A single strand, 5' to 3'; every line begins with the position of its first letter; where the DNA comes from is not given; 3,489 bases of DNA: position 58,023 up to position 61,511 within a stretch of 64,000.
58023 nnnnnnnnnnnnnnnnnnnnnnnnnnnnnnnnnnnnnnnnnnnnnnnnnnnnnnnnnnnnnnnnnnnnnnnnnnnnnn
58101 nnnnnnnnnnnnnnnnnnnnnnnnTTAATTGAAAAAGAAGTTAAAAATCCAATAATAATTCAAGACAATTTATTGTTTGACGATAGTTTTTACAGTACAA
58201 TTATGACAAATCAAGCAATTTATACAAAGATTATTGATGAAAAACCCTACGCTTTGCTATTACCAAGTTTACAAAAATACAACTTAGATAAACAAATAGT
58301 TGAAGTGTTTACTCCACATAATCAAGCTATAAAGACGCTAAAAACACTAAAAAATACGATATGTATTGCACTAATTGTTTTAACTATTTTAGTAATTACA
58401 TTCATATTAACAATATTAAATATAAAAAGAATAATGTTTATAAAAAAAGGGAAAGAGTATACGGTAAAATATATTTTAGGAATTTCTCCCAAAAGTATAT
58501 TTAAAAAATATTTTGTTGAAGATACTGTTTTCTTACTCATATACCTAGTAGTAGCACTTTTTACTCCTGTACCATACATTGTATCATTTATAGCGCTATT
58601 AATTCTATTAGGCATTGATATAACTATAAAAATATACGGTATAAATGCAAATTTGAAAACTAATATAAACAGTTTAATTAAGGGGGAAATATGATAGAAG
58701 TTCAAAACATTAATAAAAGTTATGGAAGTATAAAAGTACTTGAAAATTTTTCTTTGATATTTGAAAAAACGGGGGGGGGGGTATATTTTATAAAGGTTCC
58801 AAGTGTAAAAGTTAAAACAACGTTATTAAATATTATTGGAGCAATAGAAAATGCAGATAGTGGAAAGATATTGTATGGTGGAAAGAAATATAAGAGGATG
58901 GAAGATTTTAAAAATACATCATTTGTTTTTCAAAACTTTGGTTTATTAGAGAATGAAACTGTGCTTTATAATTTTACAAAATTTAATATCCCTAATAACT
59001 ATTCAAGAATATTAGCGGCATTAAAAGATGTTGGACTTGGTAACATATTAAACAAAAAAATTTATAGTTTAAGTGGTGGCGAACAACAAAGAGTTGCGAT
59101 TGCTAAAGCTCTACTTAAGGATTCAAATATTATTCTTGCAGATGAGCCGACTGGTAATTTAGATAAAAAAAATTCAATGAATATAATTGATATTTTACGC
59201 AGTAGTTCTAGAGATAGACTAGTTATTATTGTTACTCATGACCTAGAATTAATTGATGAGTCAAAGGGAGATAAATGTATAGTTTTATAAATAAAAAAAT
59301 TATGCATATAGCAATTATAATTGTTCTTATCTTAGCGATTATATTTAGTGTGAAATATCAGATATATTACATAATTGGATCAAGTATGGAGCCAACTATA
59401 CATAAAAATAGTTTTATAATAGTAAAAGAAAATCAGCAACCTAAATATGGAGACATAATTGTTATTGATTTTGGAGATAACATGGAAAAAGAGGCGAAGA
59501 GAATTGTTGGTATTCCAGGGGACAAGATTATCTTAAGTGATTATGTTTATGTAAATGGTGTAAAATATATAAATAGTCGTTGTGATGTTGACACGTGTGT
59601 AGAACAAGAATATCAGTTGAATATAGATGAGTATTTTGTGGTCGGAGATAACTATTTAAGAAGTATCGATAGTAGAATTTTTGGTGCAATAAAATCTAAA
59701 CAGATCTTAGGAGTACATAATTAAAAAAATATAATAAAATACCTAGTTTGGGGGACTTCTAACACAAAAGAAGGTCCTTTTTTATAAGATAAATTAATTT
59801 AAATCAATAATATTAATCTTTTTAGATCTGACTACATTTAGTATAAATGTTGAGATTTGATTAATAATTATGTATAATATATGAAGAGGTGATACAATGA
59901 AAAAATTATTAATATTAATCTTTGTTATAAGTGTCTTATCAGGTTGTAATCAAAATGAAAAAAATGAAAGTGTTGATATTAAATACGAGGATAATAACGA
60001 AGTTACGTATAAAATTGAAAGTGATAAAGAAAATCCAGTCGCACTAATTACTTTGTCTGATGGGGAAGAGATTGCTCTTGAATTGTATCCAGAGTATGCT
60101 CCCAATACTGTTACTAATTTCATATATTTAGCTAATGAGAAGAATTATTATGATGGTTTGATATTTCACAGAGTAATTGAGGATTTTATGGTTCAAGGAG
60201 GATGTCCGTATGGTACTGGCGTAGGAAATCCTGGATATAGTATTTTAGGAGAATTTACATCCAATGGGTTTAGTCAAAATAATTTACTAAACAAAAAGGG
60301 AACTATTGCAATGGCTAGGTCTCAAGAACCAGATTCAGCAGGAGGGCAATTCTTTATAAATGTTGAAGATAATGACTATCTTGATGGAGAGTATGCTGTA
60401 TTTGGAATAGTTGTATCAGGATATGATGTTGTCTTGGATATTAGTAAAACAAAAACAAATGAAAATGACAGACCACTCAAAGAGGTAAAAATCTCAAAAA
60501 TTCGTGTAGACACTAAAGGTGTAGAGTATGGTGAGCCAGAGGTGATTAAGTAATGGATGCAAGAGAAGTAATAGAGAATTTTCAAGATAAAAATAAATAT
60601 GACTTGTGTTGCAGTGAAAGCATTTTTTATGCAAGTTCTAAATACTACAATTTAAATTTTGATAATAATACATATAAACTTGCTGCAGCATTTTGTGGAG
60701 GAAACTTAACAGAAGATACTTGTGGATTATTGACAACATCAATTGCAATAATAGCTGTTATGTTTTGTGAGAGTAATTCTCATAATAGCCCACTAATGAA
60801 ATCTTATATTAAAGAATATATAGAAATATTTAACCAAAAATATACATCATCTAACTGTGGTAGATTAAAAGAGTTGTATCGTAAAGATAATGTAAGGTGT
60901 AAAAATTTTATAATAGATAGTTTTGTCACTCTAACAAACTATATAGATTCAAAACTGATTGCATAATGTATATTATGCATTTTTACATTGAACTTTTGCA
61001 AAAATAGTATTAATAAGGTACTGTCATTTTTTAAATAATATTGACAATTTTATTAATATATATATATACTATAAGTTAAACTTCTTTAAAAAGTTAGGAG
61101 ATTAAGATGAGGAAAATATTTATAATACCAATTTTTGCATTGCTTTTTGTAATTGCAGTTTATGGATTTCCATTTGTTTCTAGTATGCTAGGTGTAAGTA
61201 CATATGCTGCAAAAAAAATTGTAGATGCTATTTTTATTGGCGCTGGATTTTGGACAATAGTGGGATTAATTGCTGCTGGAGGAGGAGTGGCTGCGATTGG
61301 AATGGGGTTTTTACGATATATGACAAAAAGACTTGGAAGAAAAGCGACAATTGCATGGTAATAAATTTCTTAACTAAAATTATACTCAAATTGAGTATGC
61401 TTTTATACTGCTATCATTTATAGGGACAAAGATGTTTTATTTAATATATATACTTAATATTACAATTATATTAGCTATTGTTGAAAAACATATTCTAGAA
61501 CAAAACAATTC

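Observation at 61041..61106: The same ~30-nt promoter-proximal motif precedes three unrelated bacteriocin precursor genes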

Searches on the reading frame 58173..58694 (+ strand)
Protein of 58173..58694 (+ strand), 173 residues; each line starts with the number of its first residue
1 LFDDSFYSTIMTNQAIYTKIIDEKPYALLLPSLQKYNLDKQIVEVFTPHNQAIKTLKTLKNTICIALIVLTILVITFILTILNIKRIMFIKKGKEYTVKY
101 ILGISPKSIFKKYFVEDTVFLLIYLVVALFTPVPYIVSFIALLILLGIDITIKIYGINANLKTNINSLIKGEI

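Call 10: search_protein_families(library=pfam, proteins=[window:58173-58694:+], max_evalue=0.01)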
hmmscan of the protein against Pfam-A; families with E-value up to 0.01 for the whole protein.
window:58173-58694:+ (173 aa): 0 families

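Call 40: search_protein_families(library=ncbifam, proteins=[window:58173-58694:+], max_evalue=1)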
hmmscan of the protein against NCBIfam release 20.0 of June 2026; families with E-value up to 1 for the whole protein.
window:58173-58694:+ (173 aa): 3 families
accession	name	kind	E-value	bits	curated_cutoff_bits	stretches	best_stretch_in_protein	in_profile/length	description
TIGR01654.1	bact_immun_7tm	subfamily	0.0008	18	189.35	1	17-163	528-673/681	bacteriocin-associated integral membrane protein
TIGR02115.1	potass_kdpF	equivalog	0.011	15.7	26.85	1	118-132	7-21/24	K(+)-transporting ATPase subunit F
NF010602.0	PRK13998.1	equivalog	0.081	12.3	378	1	57-109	2-54/186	K(+)-transporting ATPase subunit C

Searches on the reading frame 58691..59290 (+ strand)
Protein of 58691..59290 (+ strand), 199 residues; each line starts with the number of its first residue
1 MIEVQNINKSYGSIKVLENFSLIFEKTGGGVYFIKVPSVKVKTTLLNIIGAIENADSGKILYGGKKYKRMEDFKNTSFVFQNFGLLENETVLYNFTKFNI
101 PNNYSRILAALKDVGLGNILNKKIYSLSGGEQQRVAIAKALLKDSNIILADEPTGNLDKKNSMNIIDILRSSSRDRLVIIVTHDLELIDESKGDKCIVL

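Call 10: search_protein_families(library=pfam, proteins=[window:58691-59290:+], max_evalue=0.01)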
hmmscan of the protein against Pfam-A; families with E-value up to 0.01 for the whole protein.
window:58691-59290:+ (199 aa): 3 families
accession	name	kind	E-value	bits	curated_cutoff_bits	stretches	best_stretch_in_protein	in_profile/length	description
PF00005.33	ABC_tran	-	2.2e-21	77.3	25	1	42-154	24-136/137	ABC transporter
PF02463.25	SMC_N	-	8.5e-05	22.5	40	1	88-191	135-205/220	RecF/RecN/SMC N terminal domain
PF13304.12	AAA_21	-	0.0024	18.4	27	1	117-189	228-304/304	AAA domain, putative AbiEii toxin, Type IV TA system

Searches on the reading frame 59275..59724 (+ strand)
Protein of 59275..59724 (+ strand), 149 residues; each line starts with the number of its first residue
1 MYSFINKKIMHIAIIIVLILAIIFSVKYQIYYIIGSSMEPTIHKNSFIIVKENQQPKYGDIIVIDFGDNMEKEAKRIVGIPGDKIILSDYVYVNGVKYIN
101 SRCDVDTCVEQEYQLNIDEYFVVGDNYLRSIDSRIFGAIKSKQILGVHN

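Call 10: search_protein_families(library=pfam, proteins=[window:59275-59724:+], max_evalue=0.01)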
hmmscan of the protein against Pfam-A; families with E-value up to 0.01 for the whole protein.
window:59275-59724:+ (149 aa): 2 families
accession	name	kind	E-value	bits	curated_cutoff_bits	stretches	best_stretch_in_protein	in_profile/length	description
PF10502.14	Peptidase_S26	-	2.4e-27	96.4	22.9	1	9-147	4-162/168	Signal peptidase, peptidase S26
PF00717.28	Peptidase_S24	-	2.6e-08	34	23.3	1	31-87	38-91/116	Peptidase S24-like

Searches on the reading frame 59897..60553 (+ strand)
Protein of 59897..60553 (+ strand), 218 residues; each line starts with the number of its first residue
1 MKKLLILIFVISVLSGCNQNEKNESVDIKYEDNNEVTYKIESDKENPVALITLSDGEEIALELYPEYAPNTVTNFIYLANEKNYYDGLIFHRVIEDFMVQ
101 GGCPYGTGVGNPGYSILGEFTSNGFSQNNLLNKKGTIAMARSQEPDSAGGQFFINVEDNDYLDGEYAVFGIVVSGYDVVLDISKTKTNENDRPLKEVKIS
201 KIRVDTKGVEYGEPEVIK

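Call 10: search_protein_families(library=pfam, proteins=[window:59897-60553:+], max_evalue=0.01)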
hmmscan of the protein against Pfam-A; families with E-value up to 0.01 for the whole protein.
window:59897-60553:+ (218 aa): 1 family
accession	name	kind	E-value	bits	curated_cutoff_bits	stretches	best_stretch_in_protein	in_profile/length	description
PF00160.26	Pro_isomerase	-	2.7e-44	151.6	21.7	1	52-204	5-159/159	Cyclophilin type peptidyl-prolyl cis-trans isomerase/CLD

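Call 41: find_related_loci(query=window:59897-60553:+, collection=genome_contigs, flank=6000)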
Query window:59897-60553:+ (218 aa) in genome_contigs; peptide patterns used: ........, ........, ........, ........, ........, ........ (x = any residue, [..] = any of these).
386 stretches matched a pattern; 259 encode a relative of the query (tblastn E <= 1e-3); the best 80 are kept; 80 distinct loci.
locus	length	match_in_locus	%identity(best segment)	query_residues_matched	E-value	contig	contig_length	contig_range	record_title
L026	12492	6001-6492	48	45-204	1e-34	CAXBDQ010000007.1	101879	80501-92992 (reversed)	MAG TPA_asm: uncultured Porticoccus sp. isolate ERR2762127_binner13_Refined_46 genome assembly, contig: ERZ3421847.117,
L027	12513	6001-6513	46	39-204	2e-33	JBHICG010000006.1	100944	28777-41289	MAG: Candidatus Scalinduaceae bacterium isolate FS_1_bin.16 NODE_9_length_100944_cov_14.219756, whole genome shotgun seq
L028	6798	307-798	45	45-204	7e-33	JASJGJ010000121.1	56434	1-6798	MAG: Porticoccus sp. isolate ChS5.bin.64 ChesSed_k141_1667110, whole genome shotgun sequence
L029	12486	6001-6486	40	40-204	5e-33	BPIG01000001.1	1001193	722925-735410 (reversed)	MAG: Tepidiforma sp. KatS3mg064 DNA, contig_7550, whole genome shotgun sequence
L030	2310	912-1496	41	9-202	9e-33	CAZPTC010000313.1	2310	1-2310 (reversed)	MAG TPA_asm: uncultured Desulfovibrionaceae bacterium isolate SRP242652_co1_18 genome assembly, contig: NODE_43047_lengt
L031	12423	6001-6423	48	58-204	2e-32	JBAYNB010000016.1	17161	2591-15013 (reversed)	MAG: Candidatus Pacearchaeota archaeon isolate SO_2016_LW1_54 scaffold03303_LW64-88_2016, whole genome shotgun sequence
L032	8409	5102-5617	41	2-188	2e-32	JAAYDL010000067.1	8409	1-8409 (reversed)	MAG: Lentisphaerae bacterium isolate AS06rmzACSIP_553 104001_AS06, whole genome shotgun sequence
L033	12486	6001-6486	40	40-204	2e-32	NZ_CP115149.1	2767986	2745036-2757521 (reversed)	Tepidiforma flava strain YIM 72310 chromosome, complete genome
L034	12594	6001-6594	39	1-205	1e-32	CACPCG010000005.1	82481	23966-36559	MAG: uncultured gamma proteobacterium genome assembly, contig: AH-326-M18_NODE_5, whole genome shotgun sequence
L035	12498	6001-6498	45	42-203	6e-32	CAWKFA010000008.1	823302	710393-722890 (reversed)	MAG: uncultured Planctomycetota bacterium isolate MFD01213.bin.2.22 genome assembly, contig: contig_332, whole genome sh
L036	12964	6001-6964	45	59-204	8e-32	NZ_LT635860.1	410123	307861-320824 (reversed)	Duodenibacillus massiliensis strain Marseille-P2968T, whole genome shotgun sequence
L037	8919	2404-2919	44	39-204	2e-31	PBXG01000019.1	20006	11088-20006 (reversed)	MAG: Gammaproteobacteria bacterium isolate RS590 44492, whole genome shotgun sequence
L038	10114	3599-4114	42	2-188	3e-31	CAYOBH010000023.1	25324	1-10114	MAG TPA_asm: uncultured Verrucomicrobiota bacterium isolate SRP263991_co2_653 genome assembly, contig: NODE_2117_length_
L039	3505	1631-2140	42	41-204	3e-31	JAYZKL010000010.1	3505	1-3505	MAG: Pseudomonadota bacterium isolate XB_MAG282 DB_MAG282_0010, whole genome shotgun sequence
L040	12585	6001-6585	38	4-204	5e-31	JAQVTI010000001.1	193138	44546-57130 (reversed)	MAG: Candidatus ainarchaeum sp. isolate STF1_294 NODE_61_length_193138_cov_5.921662_Sandtown_F1, whole genome shotgun se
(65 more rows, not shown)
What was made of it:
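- Tried and rejected: A scan with the adjacent PPIase found nothing above 48% identity, so it was wasted (call 41).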

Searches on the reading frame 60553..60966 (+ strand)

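Call 10: search_protein_families(library=pfam, proteins=[window:60553-60966:+], max_evalue=0.01)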
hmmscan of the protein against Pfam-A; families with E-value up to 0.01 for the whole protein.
window:60553-60966:+ (137 aa): 1 family
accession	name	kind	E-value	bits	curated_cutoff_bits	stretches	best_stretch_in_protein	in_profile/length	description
PF09719.15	C_GCAxxG_C_C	-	3.5e-16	59.8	27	1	19-124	2-112/118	Putative redox-active protein (C_GCAxxG_C_C)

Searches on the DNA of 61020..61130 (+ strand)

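Call 70: search_rna_families(source=window, start=61030, end=61130, threshold=evalue, max_evalue=10)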
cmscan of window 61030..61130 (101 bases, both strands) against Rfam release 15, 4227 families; matches with E-value up to 10: 5.
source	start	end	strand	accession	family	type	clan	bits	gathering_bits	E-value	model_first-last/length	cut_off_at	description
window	61044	61071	-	RF02217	ZNFX1-AS1_3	Gene; lncRNA;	-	14.5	60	2.4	60-87/87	no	ZNFX1 antisense RNA 1 conserved region 3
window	61098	61130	+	RF01288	snoR31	Gene; snRNA; snoRNA; CD-box;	-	13.4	44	8.4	1-34/93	3'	Small nucleolar RNA snoR31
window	61076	61105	+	RF01795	FourU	Cis-reg; thermoregulator;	-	10.6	60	8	25-56/65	no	FourU thermometer RNA element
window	61081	61127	-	RF02125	JPX_2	Gene; lncRNA;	-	9.2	48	9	1-69/69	no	JPX transcript, XIST activator conserved region 2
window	61091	61102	-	RF02216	ZNFX1-AS1_2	Gene; lncRNA;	-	7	45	8.5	82-93/93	no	ZNFX1 antisense RNA 1 conserved region 2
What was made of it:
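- There is a chance-level FourU resemblance (10.6 bits, call 70).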

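Call 75: search_dna_similar(query=window:61020-61112:+, collection=plasmids, mode=distant, max_evalue=10, max_rows=10)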
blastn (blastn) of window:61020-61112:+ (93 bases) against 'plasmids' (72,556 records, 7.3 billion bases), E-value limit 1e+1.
Records with a match: 202; places in all: 214; records where one place covers at least 80% of the query: 0.
Best place of each record, by identity: >=99% 2; 95-99% 3; 90-95% 36; 80-90% 109; 60-80% 52.
By first word of the organism name: Bacillus 44; Enterococcus 29; Borreliella 18; Borrelia 15; Clostridium 13; Staphylococcus 12; Candidatus 11; Clostridioides 8; Spiroplasma 4; Sinorhizobium 4; and 35 more.
By predicted mobility (MOB-suite, as given by PLSDB): non-mobilizable 143; conjugative 32; mobilizable 27.
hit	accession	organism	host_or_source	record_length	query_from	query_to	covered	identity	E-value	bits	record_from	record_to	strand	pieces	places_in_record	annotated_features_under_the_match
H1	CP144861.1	Candidatus Stammera capleta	insect metagenome,tissue sample,midgut ...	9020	7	73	72%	75.4%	7e-1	40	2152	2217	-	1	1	record has no annotation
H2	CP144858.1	Candidatus Stammera capleta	insect metagenome,tissue sample,midgut ...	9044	7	73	72%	75.4%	7e-1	40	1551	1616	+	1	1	record has no annotation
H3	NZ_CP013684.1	Clostridium botulinum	Microbial isolate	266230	7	72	71%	75.8%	3e+0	37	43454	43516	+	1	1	none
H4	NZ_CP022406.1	Clostridium sporogenes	-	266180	7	72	71%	75.8%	3e+0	37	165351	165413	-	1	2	none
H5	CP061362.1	Clostridioides sp. ES-W-0016-02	water,pond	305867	12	74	68%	77.6%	2e-2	46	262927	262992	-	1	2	none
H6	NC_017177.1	Clostridioides difficile BI1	Homo sapiens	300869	7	64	62%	79.3%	2e-1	41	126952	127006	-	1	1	none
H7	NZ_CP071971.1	Bacillus amyloliquefaciens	catalpa,metagenomic assembly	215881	21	81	66%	73.8%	3e+0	37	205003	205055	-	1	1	toprim domain-containing protein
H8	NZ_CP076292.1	Bacillus velezensis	Solanum lycopersicum,soil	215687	21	81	66%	73.8%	3e+0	37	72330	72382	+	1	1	toprim domain-containing protein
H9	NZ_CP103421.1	Klebsiella variicola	banana,Cell culture,banana with sheath ...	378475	14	73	65%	74.2%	9e+0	36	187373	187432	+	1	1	none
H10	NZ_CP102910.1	Clostridium botulinum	Homo sapiens,Fecal sample from botulism ...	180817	27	84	62%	75.0%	9e+0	36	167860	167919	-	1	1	none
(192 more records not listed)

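Call 76: search_dna_similar(query=window:61020-61112:+, collection=phages, mode=distant, max_evalue=10, max_rows=10)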
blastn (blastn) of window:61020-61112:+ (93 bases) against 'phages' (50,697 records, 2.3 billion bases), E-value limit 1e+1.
Records with a match: 84; places in all: 90; records where one place covers at least 80% of the query: 0.
Best place of each record, by identity: >=99% 3; 95-99% 7; 90-95% 8; 80-90% 49; 60-80% 17.
By first word of the organism name: Staphylococcus 21; uncultured 6; Prevotella 6; Sulfolobus 6; Escherichia 5; Pseudomonas 4; Bacillus 4; Bacteriophage 3; Capybara 3; Bacteroides 3; and 16 more.
By host as written in the record: - 14; Staphylococcus sp. 6; Prevotella sp. 6; Staphylococcus aureus 3; Hydrochoerus hydrochaeris 3; Sulfolobus islandicus 3; Staphylococcus epidermidis 9142 2; Staphylococcus epidermidis COB-Sec1 2; and 35 more.
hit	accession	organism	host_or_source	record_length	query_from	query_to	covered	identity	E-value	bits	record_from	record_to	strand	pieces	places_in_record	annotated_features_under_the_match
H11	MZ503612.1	Fusobacterium phage FNU_1P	Fusobacterium nucleatum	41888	8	64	61%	78.0%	2e-1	40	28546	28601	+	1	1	helix-turn-helix domain-containing protein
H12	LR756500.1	uncultured phage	metagenomic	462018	7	55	53%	80.4%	7e-2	41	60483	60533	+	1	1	record has no annotation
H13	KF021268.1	Staphylococcus phage phiIBB-SEP1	Staphylococcus epidermidis 9142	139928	9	59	55%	76.5%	8e-1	37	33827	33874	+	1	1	hypothetical protein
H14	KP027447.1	Staphylococcus phage vB_SepM_ phiIPLA-C1C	Staphylococcus sp.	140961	9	59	55%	76.5%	8e-1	37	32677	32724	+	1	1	hypothetical protein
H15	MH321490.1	Staphylococcus phage Quidividi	Staphylococcus epidermidis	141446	9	59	55%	76.5%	8e-1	37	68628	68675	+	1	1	hypothetical protein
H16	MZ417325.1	Staphylococcus phage PG-2021_23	Mammaliicoccus vitulinus C6867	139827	9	59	55%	76.5%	8e-1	37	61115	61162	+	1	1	record has no annotation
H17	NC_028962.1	Staphylococcus phage vB_SepM_ phiIPLA-C1C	Staphylococcus sp.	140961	9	59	55%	76.5%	8e-1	37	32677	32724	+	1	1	hypothetical protein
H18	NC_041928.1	Staphylococcus phage phiIBB-SEP1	Staphylococcus epidermidis 9142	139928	9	59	55%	76.5%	8e-1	37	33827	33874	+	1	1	hypothetical protein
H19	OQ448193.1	Staphylococcus phage 80A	Staphylococcus epidermidis COB-Sec1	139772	9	59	55%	76.5%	8e-1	37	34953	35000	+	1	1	hypothetical protein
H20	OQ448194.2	Staphylococcus phage 80B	Staphylococcus epidermidis COB-Sec1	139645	9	59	55%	76.5%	8e-1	37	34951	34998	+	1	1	hypothetical protein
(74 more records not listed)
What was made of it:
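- Tried and rejected: Only insignificant AT-rich matches came back (calls 75, 76).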

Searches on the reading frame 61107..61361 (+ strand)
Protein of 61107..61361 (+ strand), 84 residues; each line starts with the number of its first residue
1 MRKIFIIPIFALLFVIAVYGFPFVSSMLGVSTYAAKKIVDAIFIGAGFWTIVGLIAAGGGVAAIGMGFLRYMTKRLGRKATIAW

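Call 9: search_protein_families(library=pfam, proteins=[window:61107-61361:+], max_evalue=0.01)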
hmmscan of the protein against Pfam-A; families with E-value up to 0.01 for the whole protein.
window:61107-61361:+ (84 aa): 1 family
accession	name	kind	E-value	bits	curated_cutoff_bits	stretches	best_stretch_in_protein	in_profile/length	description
PF09221.15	Bacteriocin_IId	-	8.6e-07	29.5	23.6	1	26-84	2-67/67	Bacteriocin class IId cyclical uberolysin-like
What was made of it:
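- On Circular bacteriocin, circularin A/uberolysin family (gene 61107-61361): PF09221 scores 29.5 against a 23.6 cutoff (call 9).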

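Call 12: find_encoding_contigs(protein=window:61107-61361:+, flank=10000, max_places=10)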
Protein window:61107-61361:+ (84 aa): 1 contig read that carries it; 1 place shown.
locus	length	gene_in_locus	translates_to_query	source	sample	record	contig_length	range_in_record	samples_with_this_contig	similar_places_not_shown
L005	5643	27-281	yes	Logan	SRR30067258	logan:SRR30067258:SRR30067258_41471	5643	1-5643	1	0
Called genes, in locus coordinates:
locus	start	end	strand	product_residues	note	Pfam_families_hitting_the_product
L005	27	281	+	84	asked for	PF09221:Bacteriocin_IId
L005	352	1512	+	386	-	-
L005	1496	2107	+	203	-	PF02463:SMC_N (faint), PF00005:ABC_tran, PF13304:AAA_21 (weak)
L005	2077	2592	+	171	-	-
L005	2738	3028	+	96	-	-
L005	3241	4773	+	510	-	PF00209:SNF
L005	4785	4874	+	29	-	PF16951:MaAIMP_sms (weak)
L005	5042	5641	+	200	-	?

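Call 36: find_homologous_proteins(query=window:61107-61361:+, max_evalue=0.001)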
Query window:61107-61361:+ (84 aa): 2 proteins with E <= 0.001 among 16 candidates.
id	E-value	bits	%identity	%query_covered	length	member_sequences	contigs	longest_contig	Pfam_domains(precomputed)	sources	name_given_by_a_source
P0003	4.4e-44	166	100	100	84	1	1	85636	PF09221.17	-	-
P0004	6.1e-15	73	60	80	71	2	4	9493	PF09221.17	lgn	-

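Call 37: find_encoding_contigs(protein=P0004, flank=10000, max_places=10)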
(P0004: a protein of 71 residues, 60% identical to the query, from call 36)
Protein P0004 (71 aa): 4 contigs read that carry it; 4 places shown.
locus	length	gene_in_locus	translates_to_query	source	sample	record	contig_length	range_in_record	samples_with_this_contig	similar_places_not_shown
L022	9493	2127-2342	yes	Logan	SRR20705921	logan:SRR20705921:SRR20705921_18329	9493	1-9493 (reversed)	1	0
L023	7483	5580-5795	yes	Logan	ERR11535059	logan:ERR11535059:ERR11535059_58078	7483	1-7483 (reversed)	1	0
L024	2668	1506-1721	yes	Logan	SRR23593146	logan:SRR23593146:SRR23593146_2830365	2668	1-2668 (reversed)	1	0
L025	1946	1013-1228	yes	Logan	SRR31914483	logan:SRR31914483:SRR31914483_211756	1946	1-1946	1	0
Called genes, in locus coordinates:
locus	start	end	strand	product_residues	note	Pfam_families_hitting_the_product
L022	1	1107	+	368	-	?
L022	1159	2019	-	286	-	PF00702:Hydrolase (faint), PF08282:Hydrolase_3, PF05116:S6PP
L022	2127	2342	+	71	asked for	PF09221:Bacteriocin_IId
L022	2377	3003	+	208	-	PF02463:SMC_N, PF00005:ABC_tran, PF13304:AAA_21 (faint)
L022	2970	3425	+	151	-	-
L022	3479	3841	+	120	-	-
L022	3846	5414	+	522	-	-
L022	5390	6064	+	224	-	PF02463:SMC_N (faint), PF00005:ABC_tran, PF13304:AAA_21 (faint)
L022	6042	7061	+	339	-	-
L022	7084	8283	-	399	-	PF07690:MFS_1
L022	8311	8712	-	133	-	PF01475:FUR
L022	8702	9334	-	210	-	PF01205:Impact_N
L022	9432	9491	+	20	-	?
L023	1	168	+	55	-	?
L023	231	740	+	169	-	-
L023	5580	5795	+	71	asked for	PF09221:Bacteriocin_IId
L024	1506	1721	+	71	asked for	PF09221:Bacteriocin_IId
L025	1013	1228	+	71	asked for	PF09221:Bacteriocin_IId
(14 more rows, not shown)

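Call 40: search_protein_families(library=ncbifam, proteins=[window:61107-61361:+], max_evalue=1)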
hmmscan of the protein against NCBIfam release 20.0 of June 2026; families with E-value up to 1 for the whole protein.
window:61107-61361:+ (84 aa): 1 family
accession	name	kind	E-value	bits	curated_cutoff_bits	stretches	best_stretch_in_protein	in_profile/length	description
TIGR03651.1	circ_ocin_uber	subfamily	8.2e-09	35.7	30.7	1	24-84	3-73/73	circular bacteriocin, circularin A/uberolysin family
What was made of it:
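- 61107..61361 (+): Circular bacteriocin precursor (84 aa), circularin A/uberolysin family. calls 9, 40
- On Circular bacteriocin, circularin A/uberolysin family (gene 61107-61361): TIGR03651 scores 35.7 against a 30.7 cutoff (call 40).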
